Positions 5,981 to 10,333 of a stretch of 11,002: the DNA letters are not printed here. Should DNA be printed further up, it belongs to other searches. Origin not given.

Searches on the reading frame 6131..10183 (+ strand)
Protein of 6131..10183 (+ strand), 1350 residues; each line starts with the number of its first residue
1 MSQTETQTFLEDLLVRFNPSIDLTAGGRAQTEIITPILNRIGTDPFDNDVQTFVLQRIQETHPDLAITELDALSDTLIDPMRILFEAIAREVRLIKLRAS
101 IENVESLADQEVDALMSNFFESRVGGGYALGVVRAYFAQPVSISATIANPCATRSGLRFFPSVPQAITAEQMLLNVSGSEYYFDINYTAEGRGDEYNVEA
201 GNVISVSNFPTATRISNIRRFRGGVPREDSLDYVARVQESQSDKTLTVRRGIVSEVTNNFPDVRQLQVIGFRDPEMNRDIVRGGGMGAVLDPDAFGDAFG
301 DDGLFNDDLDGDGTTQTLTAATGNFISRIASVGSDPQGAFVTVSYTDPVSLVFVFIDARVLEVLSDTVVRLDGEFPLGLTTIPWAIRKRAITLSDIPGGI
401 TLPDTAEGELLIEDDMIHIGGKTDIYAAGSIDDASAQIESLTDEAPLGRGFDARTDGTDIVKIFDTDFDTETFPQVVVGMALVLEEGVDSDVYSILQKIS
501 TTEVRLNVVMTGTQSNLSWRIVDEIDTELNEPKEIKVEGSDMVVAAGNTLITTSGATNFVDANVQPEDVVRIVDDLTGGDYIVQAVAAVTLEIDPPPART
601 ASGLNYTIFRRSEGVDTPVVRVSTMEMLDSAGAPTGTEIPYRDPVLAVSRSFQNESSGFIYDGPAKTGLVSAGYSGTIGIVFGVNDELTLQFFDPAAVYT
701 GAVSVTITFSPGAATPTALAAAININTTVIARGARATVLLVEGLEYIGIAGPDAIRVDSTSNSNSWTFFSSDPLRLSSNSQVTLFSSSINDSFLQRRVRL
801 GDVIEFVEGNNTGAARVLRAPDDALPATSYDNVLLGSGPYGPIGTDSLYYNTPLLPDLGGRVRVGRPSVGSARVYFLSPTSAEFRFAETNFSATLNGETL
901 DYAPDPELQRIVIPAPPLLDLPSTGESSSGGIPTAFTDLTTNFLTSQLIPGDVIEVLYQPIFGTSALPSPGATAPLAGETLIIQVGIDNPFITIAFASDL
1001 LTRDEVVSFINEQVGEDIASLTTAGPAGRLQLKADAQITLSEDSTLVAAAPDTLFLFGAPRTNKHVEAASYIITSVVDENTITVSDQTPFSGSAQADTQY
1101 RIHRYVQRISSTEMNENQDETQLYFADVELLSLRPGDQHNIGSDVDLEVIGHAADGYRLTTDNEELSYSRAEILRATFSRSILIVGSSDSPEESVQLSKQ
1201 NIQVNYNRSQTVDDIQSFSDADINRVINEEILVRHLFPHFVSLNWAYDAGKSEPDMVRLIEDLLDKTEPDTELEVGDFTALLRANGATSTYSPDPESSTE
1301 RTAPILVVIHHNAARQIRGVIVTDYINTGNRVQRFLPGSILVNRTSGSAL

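Call 4: search_protein_families(library=pfam, proteins=[window:6131-10183:+], max_evalue=1)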
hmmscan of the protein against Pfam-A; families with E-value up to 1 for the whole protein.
window:6131-10183:+ (1350 aa): 2 families
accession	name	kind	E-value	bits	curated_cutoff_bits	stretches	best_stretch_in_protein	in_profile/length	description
PF04865.19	Baseplate_J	-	0.0077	16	21.1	1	183-241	65-126/255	Baseplate J-like protein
PF16303.10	DUF4945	-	0.092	13.3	28.4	1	506-557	22-73/115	Domain of unknown function (DUF4945)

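Call 5: search_protein_families(library=phrogs, proteins=[window:6131-10183:+], max_evalue=0.1)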
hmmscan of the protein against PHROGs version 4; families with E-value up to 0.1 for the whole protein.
window:6131-10183:+ (1350 aa): 0 families

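Call 48: search_dna_similar(query=window:6131-10180:+, collection=phages, mode=protein, max_rows=15)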
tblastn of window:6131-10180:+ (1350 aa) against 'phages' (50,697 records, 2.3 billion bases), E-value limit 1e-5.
Records with a match: 3; places in all: 3; records where one place covers at least 80% of the query: 0.
Best place of each record, by identity: <60% 3.
By first word of the organism name: Bacillus 2; Salmonella 1.
By host as written in the record: Bacillus megaterium str. ATCC 43725 2; Salmonella enterica subsp. enterica serovar Typhimurium ATCC 14028 1.
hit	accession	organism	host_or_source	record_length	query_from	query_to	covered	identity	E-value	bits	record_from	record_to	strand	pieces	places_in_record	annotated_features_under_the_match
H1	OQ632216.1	Salmonella phage Arash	Salmonella enterica subsp. enterica ...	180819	51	286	17%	24.4%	4e-9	67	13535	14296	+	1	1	structural protein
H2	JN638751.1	Bacillus phage G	Bacillus megaterium str. ATCC 43725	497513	54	284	17%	23.0%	4e-6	58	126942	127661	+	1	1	188: gp188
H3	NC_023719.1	Bacillus phage G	Bacillus megaterium str. ATCC 43725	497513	54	284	17%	23.0%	4e-6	58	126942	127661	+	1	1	188: baseplate wedge subunit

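Call 89: find_homologous_proteins(query=window:6131-10180:+, max_evalue=0.00001)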
Query window:6131-10180:+ (1350 aa): 220 proteins with E <= 0.00001 among 8000 candidates; the best 120 are listed.
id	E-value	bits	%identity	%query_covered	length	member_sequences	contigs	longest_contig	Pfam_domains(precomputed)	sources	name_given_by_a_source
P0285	0.0e+0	2953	100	100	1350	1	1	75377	-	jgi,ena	-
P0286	0.0e+0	1757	60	100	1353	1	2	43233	-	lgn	-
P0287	0.0e+0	1743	60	100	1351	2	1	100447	-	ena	-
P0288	0.0e+0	1617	67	84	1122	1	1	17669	-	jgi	jgi:hypothetical protein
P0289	0.0e+0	1442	52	100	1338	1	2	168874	-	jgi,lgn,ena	-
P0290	0.0e+0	1411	51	100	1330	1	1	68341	-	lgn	-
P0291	0.0e+0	1396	51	100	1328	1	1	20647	-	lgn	-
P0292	0.0e+0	1390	51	100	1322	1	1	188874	-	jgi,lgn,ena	-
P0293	0.0e+0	1379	51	100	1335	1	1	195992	-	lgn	-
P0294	0.0e+0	1376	52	100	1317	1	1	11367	-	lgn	-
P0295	0.0e+0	1372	51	100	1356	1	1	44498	-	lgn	-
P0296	0.0e+0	1372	50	100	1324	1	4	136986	-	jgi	jgi:hypothetical protein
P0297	0.0e+0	1363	50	100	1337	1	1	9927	-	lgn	-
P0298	0.0e+0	1360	50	100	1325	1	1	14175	-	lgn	-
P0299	0.0e+0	1355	50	100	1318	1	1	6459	-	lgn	-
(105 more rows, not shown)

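Call 90: find_encoding_contigs(protein=P0287, flank=8000, max_places=1)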
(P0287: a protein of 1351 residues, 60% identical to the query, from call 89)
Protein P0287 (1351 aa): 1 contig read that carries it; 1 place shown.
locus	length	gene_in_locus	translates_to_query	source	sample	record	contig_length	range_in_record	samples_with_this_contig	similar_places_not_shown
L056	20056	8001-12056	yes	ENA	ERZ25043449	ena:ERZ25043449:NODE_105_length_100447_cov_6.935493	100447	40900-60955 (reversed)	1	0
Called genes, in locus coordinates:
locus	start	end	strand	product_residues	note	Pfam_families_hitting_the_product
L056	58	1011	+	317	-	-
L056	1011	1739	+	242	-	-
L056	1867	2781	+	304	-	-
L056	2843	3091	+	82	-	-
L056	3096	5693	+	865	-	-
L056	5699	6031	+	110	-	-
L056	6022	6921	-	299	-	-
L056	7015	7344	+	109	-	-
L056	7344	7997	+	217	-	-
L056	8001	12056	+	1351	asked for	-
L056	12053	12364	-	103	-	-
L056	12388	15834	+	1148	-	-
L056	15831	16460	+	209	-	-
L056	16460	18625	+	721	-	-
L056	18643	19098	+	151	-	-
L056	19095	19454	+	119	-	-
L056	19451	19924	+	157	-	-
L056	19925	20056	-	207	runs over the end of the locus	-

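Call 91: find_encoding_contigs(protein=P0289, flank=8000, max_places=1)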
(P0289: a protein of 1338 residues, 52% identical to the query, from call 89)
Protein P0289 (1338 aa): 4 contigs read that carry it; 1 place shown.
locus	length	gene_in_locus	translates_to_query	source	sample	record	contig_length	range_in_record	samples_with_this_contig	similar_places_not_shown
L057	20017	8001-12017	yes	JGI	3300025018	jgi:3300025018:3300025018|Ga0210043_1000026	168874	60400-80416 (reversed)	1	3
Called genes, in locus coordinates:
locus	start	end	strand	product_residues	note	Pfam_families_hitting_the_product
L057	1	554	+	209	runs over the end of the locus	-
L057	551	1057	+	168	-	-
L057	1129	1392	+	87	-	-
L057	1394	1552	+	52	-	-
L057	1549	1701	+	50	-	-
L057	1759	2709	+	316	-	-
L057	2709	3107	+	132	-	-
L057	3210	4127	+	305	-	PF02368:Big_2 (weak)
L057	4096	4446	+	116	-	-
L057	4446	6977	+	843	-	-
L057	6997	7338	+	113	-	-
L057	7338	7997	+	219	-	-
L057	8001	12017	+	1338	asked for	-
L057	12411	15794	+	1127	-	-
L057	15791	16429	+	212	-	-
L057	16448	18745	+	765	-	PF13229:Beta_helix (weak)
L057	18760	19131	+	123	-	-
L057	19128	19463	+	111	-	-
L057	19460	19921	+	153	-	-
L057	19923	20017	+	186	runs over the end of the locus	-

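Call 93: search_protein_families(library=pfam, proteins=[L056:6025-6921:-, L056:5699-6028:+], max_evalue=0.01)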
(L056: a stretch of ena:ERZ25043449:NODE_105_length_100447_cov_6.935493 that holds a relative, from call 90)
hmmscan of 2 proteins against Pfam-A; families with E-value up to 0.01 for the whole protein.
L056:6025-6921:- (299 aa): 0 families

L056:5699-6028:+ (110 aa): 0 families
